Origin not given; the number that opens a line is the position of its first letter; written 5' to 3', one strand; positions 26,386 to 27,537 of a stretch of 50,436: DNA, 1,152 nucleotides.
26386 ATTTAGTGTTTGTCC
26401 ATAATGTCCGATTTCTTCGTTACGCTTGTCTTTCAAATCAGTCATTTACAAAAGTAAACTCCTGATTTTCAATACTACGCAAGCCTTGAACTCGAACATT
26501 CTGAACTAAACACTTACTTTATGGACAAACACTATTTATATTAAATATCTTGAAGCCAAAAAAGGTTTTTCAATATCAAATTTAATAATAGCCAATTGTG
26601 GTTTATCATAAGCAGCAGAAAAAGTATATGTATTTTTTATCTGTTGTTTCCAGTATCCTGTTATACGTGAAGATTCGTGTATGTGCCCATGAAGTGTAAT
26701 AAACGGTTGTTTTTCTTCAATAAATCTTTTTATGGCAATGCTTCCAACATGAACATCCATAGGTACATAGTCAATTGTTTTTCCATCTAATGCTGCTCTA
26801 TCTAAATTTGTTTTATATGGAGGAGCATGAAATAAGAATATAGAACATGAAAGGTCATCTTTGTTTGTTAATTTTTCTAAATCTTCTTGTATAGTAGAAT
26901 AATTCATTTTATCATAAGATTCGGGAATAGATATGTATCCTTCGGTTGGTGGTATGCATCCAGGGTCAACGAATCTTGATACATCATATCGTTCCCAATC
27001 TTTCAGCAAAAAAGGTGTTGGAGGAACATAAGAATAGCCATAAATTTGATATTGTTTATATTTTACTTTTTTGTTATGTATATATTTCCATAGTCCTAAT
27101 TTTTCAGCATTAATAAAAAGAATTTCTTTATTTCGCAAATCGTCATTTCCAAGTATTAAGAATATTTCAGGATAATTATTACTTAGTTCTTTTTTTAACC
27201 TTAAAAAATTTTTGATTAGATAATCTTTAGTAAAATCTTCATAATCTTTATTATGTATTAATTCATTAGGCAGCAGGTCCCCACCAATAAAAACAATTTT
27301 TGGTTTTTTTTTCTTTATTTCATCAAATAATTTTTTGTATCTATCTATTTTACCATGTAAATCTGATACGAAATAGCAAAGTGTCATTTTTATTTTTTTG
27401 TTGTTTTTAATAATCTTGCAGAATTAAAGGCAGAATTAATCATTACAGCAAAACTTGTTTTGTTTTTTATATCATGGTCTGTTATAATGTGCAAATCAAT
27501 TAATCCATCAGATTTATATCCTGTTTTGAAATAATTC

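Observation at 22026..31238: Five-gene cluster: two REC-gated PPDK_N (ATP-grasp) paralogs, a metallophosphoesterase, a sensor-nucleotidyltransferase and a sensor-Crp/Fnr regulator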

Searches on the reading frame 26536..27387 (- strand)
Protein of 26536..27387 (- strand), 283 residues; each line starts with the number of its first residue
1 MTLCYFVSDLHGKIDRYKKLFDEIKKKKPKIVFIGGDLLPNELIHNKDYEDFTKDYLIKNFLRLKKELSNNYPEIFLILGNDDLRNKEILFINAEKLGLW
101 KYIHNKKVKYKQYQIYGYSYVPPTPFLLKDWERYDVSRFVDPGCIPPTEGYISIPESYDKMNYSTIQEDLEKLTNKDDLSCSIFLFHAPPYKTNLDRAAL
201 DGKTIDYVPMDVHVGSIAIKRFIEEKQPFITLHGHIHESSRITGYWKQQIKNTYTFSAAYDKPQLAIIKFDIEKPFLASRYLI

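Call 4: search_protein_families(library=pfam, proteins=[window:26536-27387:-], max_evalue=0.01)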
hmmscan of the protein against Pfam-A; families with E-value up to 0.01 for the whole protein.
window:26536-27387:- (283 aa): 3 families
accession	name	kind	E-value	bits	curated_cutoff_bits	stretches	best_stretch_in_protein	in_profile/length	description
PF00149.33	Metallophos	-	3.5e-13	50.9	21.5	1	6-238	5-190/191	Calcineurin-like phosphoesterase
PF12850.12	Metallophos_2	-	0.00012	22.5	27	1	6-147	5-137/154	Calcineurin-like phosphoesterase superfamily domain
PF14582.11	Metallophos_3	-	0.0039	17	28.2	0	7-83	11-89/259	Metallophosphoesterase, calcineurin superfamily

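Call 5: search_protein_families(library=ncbifam, proteins=[window:26536-27387:-], max_evalue=0.01)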
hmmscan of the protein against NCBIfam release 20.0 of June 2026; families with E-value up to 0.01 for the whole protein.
window:26536-27387:- (283 aa): 1 family
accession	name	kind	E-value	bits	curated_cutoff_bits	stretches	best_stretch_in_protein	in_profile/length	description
NF006988.0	PRK09453.1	equivalog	0.00082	19.2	117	1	5-39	4-38/183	phosphodiesterase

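Call 6: search_protein_families(library=padloc, proteins=[window:26536-27387:-], max_evalue=0.01)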
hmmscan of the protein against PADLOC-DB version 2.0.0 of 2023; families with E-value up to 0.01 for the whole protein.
window:26536-27387:- (283 aa): 1 family
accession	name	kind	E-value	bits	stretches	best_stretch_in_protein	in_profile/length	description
PDLC04908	PDC-S10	-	4.2e-10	37.3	1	171-263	127-208/223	-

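Call 76: search_solved_structures(query=window:26536-27387:-, max_evalue=1)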
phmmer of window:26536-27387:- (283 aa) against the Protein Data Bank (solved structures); distinct sequences matched with E-value up to 1: 1.
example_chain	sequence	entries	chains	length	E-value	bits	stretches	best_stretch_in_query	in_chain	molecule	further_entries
2yvt_A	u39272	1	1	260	0.61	12.7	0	11-50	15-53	Hypothetical protein aq_1956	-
